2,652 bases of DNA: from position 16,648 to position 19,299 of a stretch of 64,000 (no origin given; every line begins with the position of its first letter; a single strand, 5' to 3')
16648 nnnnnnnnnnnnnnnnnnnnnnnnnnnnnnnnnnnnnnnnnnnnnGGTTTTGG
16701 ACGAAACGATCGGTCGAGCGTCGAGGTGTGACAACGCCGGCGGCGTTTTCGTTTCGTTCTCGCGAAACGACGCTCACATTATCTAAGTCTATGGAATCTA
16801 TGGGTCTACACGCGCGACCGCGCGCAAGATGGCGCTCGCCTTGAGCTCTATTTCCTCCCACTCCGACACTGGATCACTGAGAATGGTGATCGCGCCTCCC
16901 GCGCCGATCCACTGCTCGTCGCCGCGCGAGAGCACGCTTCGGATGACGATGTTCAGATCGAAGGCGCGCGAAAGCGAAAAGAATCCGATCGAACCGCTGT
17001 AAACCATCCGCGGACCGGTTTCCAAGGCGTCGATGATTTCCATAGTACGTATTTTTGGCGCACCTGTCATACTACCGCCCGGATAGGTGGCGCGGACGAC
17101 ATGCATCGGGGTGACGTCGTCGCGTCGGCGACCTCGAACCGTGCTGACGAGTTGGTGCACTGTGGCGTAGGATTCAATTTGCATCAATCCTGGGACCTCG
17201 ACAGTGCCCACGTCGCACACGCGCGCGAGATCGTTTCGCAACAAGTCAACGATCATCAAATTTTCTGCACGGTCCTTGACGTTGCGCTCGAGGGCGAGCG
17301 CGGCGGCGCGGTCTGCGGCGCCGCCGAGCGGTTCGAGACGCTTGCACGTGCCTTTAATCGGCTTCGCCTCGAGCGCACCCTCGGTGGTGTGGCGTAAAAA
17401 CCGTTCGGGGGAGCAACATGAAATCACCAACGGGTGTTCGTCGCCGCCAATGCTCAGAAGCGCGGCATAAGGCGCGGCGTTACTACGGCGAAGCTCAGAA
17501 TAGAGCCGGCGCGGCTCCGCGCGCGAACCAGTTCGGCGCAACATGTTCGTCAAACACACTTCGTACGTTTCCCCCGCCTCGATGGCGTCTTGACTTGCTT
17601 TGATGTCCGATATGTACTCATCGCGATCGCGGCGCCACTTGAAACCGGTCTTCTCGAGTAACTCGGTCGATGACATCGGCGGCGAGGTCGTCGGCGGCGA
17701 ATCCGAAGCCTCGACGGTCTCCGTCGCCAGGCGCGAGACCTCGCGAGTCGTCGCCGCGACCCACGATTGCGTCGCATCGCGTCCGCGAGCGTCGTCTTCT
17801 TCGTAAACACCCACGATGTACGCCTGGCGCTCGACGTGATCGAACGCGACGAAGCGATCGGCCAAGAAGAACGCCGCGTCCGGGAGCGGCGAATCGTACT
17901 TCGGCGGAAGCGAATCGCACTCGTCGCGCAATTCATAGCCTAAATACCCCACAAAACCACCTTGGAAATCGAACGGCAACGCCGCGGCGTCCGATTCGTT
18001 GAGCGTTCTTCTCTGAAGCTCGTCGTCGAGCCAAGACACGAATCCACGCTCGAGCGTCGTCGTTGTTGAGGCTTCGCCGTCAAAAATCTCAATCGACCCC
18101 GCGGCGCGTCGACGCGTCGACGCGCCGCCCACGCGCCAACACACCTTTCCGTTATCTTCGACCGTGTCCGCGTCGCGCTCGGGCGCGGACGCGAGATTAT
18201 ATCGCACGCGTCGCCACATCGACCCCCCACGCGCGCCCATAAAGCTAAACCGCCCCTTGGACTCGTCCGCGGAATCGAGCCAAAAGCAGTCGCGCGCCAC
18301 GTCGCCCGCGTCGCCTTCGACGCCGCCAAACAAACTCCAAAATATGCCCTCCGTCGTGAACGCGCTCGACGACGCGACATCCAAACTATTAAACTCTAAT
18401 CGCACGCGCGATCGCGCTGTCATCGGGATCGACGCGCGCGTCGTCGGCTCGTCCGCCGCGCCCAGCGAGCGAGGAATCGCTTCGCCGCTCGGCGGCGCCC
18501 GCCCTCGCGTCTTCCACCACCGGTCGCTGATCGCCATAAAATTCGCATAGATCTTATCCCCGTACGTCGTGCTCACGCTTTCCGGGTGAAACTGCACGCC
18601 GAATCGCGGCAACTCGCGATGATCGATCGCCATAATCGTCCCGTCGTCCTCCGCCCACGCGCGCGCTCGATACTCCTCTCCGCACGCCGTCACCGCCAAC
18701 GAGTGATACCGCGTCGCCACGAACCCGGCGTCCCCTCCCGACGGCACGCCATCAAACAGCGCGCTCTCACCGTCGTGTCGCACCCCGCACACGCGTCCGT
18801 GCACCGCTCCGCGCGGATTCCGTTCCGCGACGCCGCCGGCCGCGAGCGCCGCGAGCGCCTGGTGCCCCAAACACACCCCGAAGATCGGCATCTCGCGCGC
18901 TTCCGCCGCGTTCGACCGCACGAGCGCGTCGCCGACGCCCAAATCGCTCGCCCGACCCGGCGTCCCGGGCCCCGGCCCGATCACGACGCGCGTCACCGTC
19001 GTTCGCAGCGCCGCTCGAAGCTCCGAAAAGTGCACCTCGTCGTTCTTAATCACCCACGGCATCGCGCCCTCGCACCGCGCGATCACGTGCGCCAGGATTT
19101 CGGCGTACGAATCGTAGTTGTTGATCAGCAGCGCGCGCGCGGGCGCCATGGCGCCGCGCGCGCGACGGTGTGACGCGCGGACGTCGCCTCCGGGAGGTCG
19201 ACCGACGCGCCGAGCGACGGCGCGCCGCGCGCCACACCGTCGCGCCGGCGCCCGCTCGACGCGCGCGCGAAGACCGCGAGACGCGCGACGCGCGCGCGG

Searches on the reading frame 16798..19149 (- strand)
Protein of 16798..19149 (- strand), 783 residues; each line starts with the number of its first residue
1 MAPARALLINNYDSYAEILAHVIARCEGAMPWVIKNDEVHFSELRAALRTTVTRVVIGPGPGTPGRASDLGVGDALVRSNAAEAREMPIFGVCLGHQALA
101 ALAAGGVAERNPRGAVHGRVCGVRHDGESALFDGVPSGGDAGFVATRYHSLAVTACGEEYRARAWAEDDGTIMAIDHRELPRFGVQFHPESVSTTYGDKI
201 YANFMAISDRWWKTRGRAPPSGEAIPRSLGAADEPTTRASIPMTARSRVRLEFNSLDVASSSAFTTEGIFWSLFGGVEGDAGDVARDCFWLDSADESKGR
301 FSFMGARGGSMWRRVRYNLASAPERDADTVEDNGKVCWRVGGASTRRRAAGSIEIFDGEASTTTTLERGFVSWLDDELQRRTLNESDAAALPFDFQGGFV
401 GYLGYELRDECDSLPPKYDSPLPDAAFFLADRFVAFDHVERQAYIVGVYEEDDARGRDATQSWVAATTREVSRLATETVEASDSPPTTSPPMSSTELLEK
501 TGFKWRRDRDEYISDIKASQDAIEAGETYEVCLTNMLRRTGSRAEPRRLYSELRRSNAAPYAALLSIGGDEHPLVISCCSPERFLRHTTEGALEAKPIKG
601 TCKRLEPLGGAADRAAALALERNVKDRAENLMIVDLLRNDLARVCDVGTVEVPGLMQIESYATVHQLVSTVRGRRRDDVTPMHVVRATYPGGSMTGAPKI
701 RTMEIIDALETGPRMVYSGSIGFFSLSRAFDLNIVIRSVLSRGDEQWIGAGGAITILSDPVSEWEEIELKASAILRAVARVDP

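Call 4: search_protein_families(library=pfam, proteins=[window:16798-19149:-], max_evalue=1)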
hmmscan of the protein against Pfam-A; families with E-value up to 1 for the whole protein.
window:16798-19149:- (783 aa): 4 families
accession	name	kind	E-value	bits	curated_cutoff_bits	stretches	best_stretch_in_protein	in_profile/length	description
PF00425.24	Chorismate_bind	-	1.2e-75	254.9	27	1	509-770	2-257/257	chorismate binding enzyme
PF00117.34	GATase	-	7e-35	120.8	22.8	1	7-205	1-187/190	Glutamine amidotransferase class-I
PF04715.19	Anth_synt_I_N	-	1.2e-17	64.9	23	1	287-445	17-140/140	Anthranilate synthase component I, N terminal region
PF07722.19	Peptidase_C26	-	6.9e-11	42.8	20.5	1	80-190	99-219/219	Peptidase C26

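Call 53: list_cluster_members(proteins=[P0032, P0034, P0035, P0038, P0040, window:16798-19149:-, window:12854-14035:+, window:23424-25604:-, window:19386-20354:+, window:10255-11139:+])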
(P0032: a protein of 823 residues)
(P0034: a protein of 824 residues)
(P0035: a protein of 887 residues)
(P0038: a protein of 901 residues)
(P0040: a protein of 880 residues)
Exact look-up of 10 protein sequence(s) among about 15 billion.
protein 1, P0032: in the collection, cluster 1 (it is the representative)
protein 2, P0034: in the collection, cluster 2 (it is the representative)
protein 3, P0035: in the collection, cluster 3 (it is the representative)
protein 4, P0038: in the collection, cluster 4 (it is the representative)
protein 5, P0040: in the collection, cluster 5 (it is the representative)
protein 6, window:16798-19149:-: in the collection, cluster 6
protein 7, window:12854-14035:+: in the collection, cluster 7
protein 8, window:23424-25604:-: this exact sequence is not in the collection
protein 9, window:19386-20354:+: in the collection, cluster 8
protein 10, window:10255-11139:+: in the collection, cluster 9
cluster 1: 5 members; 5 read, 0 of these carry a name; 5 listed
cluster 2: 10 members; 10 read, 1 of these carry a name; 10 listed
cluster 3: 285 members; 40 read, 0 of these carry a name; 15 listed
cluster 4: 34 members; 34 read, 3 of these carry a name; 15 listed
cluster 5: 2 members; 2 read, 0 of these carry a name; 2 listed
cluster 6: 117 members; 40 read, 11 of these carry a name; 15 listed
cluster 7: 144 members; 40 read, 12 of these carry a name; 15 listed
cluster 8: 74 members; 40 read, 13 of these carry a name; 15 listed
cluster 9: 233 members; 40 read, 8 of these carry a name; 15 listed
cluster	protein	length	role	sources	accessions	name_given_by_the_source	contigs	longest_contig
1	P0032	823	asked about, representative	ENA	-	-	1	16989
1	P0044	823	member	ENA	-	-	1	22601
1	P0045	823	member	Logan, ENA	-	-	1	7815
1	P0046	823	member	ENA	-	-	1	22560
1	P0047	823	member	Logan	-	-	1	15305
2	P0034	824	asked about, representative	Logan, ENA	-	-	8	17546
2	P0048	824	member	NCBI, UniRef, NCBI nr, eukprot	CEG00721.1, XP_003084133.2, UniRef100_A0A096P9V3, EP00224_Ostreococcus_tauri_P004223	Armadillo-type fold [Ostreococcus tauri] | Armadillo-type fold n=1 Tax=Ostreococcus tauri TaxID=70448 RepID=A0A096P9V3_OSTTA | XP_003084133.2 Armadillo-type fold [Ostreococcus tauri]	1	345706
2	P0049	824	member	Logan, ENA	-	-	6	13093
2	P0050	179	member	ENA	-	-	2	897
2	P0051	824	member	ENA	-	-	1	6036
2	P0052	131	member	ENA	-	-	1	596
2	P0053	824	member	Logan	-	-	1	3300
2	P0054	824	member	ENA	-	-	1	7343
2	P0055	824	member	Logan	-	-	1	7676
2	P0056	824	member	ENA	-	-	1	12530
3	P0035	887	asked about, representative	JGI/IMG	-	-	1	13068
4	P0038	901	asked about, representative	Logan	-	-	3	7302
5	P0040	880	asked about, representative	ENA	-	-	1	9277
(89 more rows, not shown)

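Call 87: find_related_loci(query=A3, collection=metagenome_contigs, flank=8000)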
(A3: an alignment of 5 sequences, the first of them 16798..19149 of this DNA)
Query A3 (783 aa) in metagenome_contigs; peptide patterns used: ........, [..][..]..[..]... (x = any residue, [..] = any of these).
600 stretches matched a pattern (row limit reached: there are more); 595 encode a relative of the query (tblastn E <= 1e-3); the best 80 are kept; 80 distinct loci.
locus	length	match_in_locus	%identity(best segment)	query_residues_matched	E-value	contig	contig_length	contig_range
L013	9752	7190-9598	62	7-782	0e+0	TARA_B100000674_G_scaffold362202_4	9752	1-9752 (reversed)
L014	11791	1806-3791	35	4-775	2e-111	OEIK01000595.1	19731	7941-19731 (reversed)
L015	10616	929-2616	37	7-782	3e-65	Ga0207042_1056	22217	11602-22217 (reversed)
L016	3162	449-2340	37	7-778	2e-59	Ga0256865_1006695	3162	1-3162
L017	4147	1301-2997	41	5-780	5e-58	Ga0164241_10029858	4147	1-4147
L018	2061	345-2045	35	7-777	4e-57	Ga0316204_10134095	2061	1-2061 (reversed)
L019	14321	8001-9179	36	377-780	5e-55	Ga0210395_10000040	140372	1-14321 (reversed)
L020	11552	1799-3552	34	7-779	5e-55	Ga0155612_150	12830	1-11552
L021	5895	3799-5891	34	7-781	3e-54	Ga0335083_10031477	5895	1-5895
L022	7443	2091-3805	35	2-778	4e-54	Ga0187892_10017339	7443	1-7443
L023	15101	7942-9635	32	5-780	4e-54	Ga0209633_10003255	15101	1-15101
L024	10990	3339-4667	32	286-778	2e-53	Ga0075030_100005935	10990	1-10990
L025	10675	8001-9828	34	7-778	5e-53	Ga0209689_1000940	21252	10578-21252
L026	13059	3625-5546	34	7-778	8e-53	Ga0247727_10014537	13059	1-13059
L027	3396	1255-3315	33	5-778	6e-53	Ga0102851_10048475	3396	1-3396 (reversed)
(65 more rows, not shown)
